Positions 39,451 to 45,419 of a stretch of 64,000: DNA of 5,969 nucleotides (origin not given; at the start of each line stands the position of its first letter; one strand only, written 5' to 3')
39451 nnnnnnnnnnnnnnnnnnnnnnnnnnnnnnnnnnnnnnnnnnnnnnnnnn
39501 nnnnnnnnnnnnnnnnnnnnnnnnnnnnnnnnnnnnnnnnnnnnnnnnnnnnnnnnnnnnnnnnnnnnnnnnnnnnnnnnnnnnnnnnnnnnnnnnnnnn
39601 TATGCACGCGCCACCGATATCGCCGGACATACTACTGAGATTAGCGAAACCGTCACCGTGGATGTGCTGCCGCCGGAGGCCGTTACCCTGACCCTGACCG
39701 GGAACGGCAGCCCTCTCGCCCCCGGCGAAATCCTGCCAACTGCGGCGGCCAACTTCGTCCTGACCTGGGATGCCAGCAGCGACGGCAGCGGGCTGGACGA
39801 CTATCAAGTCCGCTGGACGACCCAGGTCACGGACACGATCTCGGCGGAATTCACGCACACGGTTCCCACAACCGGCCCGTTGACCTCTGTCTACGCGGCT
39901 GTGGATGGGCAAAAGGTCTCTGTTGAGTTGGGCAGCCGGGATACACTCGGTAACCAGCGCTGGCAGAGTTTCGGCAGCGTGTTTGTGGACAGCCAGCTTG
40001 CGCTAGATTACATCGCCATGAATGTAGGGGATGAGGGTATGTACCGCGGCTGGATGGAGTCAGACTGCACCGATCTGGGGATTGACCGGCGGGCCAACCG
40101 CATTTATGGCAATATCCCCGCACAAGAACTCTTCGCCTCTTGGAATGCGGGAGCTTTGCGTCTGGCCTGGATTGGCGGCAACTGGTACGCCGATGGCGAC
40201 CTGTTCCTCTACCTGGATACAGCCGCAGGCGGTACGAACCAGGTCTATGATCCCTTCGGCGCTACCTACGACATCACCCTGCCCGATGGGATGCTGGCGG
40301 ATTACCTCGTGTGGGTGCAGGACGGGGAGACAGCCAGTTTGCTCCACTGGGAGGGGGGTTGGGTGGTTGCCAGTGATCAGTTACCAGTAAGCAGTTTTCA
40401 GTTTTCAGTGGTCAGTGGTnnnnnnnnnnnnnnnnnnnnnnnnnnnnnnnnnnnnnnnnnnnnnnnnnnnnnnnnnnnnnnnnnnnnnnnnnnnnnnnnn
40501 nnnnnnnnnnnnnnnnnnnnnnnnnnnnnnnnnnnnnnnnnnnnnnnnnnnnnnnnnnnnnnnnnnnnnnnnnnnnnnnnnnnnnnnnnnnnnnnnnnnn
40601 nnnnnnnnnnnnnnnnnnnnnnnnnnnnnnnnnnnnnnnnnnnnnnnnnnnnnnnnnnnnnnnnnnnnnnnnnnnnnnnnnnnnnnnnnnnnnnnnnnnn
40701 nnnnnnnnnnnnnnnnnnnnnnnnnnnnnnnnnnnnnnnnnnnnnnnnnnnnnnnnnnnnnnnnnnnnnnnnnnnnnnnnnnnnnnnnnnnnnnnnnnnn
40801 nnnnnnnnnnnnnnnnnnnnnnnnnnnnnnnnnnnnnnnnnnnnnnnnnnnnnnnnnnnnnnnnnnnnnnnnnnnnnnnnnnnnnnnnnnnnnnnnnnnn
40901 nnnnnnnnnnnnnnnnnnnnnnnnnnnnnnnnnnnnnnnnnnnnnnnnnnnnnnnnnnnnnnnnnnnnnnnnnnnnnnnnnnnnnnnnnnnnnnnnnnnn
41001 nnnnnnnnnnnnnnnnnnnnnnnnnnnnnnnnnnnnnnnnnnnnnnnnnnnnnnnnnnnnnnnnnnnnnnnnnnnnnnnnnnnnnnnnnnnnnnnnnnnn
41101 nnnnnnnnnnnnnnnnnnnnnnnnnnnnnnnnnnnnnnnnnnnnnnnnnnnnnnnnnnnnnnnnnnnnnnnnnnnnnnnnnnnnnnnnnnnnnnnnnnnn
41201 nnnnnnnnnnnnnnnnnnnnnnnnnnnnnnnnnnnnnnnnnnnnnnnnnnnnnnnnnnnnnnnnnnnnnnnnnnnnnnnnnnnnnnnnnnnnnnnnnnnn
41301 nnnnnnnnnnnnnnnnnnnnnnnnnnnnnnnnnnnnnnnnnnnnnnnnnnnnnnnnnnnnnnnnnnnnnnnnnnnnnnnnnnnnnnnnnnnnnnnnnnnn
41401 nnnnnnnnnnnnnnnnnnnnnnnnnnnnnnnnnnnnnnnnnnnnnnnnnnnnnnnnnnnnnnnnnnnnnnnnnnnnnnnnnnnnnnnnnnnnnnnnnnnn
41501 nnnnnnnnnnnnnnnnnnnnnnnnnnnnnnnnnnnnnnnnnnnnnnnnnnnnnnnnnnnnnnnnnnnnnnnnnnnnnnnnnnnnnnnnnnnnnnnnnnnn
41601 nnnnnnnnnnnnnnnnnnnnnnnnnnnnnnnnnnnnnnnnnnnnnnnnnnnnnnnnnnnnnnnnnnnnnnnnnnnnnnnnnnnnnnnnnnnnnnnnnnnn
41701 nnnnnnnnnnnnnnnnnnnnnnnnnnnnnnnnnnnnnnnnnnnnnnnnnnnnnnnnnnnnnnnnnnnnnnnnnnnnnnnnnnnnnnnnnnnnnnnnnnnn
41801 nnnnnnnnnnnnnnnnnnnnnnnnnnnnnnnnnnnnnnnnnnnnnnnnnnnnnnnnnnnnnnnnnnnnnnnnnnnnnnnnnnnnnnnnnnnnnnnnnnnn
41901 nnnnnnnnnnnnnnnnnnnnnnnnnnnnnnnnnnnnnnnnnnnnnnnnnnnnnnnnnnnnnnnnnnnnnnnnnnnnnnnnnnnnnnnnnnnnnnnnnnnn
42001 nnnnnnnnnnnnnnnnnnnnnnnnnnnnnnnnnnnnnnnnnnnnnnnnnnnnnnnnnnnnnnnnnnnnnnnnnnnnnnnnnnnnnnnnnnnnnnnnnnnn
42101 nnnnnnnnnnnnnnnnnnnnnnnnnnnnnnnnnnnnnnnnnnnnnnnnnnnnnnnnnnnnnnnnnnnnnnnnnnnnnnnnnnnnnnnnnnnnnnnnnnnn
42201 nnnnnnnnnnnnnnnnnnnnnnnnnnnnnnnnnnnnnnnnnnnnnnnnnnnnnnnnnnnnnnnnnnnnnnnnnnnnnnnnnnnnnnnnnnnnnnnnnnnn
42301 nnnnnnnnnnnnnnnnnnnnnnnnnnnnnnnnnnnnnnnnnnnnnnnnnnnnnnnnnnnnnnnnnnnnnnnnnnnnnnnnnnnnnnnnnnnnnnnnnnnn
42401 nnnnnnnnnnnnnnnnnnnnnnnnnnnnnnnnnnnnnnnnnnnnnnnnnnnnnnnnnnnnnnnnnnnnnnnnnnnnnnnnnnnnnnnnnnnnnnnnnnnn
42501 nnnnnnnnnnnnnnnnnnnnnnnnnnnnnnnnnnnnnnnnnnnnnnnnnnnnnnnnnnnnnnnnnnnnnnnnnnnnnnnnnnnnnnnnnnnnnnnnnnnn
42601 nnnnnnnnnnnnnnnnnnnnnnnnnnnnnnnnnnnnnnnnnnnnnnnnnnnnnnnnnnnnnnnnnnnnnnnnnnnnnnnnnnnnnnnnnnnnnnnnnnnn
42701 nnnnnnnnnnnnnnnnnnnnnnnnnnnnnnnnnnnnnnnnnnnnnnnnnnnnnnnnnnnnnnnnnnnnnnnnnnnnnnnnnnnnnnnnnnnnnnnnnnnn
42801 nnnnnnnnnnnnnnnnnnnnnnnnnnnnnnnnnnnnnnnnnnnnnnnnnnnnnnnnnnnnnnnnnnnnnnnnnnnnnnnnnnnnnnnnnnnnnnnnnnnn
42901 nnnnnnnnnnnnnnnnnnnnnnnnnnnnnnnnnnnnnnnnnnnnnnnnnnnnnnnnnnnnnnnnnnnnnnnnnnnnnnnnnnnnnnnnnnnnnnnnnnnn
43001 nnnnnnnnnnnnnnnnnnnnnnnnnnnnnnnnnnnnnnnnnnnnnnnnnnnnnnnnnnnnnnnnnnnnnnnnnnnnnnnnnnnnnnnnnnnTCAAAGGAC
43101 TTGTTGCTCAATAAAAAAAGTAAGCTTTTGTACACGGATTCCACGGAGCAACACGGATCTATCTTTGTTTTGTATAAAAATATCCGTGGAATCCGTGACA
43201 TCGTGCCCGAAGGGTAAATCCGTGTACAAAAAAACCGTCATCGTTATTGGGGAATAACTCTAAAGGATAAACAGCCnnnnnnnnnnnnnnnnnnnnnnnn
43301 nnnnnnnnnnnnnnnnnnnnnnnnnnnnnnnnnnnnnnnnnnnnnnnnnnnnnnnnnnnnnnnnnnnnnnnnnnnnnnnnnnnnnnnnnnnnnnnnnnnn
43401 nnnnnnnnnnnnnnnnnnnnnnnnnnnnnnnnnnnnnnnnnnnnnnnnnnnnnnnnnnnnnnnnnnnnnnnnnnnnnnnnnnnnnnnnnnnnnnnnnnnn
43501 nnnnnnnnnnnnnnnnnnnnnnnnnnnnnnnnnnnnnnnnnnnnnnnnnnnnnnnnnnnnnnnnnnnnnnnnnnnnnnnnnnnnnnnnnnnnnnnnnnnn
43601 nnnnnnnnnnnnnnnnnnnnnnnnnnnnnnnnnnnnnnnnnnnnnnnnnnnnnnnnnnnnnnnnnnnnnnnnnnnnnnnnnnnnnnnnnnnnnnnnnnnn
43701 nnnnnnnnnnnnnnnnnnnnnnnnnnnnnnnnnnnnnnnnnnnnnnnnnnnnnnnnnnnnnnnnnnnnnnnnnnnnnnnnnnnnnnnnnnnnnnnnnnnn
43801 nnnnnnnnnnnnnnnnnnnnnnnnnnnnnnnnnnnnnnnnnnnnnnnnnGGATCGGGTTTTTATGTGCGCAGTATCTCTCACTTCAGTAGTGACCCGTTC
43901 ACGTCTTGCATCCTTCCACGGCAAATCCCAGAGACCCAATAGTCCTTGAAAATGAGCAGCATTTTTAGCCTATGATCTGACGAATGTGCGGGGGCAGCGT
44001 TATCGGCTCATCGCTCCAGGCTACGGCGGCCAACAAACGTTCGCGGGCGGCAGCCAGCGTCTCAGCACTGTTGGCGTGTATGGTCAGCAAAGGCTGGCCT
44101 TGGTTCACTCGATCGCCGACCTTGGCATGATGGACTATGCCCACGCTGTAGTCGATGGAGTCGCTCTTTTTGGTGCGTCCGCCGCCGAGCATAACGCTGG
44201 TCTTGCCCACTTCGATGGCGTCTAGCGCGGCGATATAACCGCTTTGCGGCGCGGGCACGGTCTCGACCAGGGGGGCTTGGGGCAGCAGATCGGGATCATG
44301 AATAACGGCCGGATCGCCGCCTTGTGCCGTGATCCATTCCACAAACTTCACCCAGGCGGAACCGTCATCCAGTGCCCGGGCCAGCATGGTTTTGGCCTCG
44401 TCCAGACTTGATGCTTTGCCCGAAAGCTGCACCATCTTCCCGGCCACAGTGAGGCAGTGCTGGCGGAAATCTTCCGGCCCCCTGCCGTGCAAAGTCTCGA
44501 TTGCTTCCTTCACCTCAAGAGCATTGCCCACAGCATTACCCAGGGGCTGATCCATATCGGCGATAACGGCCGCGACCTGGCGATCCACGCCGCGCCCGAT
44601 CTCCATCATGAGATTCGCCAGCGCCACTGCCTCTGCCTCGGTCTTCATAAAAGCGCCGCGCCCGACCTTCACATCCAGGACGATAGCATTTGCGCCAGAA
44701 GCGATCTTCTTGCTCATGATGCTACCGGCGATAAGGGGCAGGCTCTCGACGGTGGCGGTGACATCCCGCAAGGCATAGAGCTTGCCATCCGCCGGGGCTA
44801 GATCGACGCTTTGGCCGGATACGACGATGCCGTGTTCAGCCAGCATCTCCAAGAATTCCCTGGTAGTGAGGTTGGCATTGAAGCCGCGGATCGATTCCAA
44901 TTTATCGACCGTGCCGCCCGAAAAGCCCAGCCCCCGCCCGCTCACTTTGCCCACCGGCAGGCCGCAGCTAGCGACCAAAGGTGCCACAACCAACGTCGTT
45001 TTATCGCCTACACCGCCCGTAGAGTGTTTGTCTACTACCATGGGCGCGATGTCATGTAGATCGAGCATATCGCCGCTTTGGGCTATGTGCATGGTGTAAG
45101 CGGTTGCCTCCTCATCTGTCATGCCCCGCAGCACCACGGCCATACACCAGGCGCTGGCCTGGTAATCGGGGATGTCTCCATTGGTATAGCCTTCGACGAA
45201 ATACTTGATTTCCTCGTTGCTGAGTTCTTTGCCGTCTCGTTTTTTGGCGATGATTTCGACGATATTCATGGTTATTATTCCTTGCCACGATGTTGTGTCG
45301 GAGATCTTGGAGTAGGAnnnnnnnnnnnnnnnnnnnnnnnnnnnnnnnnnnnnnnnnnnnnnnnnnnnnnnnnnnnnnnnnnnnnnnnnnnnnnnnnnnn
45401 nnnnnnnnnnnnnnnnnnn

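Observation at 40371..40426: Junction 2: a 7-8-unit CAGTNNN array again produces a -1 break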

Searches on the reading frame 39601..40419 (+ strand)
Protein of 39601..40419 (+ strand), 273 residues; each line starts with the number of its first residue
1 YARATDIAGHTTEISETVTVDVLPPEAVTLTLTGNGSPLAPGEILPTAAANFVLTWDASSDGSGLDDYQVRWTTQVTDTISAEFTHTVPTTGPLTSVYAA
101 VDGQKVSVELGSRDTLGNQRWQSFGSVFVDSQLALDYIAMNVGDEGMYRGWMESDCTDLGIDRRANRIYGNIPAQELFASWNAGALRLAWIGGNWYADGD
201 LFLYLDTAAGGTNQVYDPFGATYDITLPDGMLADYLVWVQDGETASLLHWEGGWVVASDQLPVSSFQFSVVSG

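Call 37: search_protein_representatives(protein=window:39601-40419:+)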
Query: 273 residues. Proteins with E-value up to 0.001 (for the whole library): 383; up to 1e-10: 305; up to 1e-30: 145. The best 150 are listed.
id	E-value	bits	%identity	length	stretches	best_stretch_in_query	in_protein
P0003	5.5e-178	606.6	100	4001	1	1-273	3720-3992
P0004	2.8e-76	273.0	52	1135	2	2-252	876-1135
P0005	3.1e-69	249.9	52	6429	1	2-269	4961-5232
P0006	1.3e-65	238.0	53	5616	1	2-261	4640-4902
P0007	7.7e-64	232.2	50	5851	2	2-268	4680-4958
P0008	5.9e-63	229.3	50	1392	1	2-256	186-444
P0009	6.1e-63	229.2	50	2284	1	2-269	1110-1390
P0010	4.7e-60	219.7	49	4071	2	3-262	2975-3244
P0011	2.3e-59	217.5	43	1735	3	2-254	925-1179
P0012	5.0e-59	216.4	48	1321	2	3-223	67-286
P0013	3.5e-58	213.6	48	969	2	17-268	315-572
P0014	1.7e-57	211.4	46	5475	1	3-269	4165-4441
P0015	1.5e-56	208.2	46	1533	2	3-226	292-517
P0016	2.8e-56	207.4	49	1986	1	2-253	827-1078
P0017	8.2e-56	205.8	48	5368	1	2-269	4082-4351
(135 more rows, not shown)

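Call 39: find_encoding_contigs(protein=P0009, flank=3000, max_places=2)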
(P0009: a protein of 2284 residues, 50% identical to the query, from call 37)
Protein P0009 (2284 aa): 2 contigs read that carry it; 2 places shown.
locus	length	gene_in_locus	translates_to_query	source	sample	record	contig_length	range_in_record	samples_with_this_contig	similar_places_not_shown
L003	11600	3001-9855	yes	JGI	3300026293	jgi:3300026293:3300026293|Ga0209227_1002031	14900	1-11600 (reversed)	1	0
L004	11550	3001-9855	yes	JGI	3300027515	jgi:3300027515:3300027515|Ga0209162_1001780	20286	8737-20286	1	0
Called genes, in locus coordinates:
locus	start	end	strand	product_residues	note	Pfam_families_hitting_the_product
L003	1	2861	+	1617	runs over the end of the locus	PF18884:TSP3_bac (weak), PF13385:Laminin_G_3 (weak)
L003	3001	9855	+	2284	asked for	PF13385:Laminin_G_3, PF08309:LVIVD, PF19077:Big_13 (faint), PF01483:P_proprotein (weak)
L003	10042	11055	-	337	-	PF13495:Phage_int_SAM_4, PF00589:Phage_integrase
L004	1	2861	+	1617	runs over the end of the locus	PF18884:TSP3_bac (weak), PF13385:Laminin_G_3 (weak)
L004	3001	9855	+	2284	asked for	PF13385:Laminin_G_3, PF08309:LVIVD, PF19077:Big_13 (faint), PF01483:P_proprotein (weak)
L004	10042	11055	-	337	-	PF13495:Phage_int_SAM_4, PF00589:Phage_integrase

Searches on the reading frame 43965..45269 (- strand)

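Call 33: search_protein_families(library=pfam, proteins=[window:43965-45269:-], max_evalue=0.001)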
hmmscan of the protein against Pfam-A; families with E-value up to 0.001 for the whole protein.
window:43965-45269:- (434 aa): 3 families
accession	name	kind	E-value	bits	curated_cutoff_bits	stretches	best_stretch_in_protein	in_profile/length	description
PF00591.27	Glycos_transf_3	-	1.3e-41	143.3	27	1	77-305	3-252/253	Glycosyl transferase family, a/b domain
PF07831.19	PYNP_C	-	5.5e-23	80.9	27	1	345-416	1-72/75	Pyrimidine nucleoside phosphorylase C-terminal domain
PF02885.22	Glycos_trans_3N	-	1.2e-19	70.3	26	1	5-66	2-63/63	Glycosyl transferase family, helical bundle domain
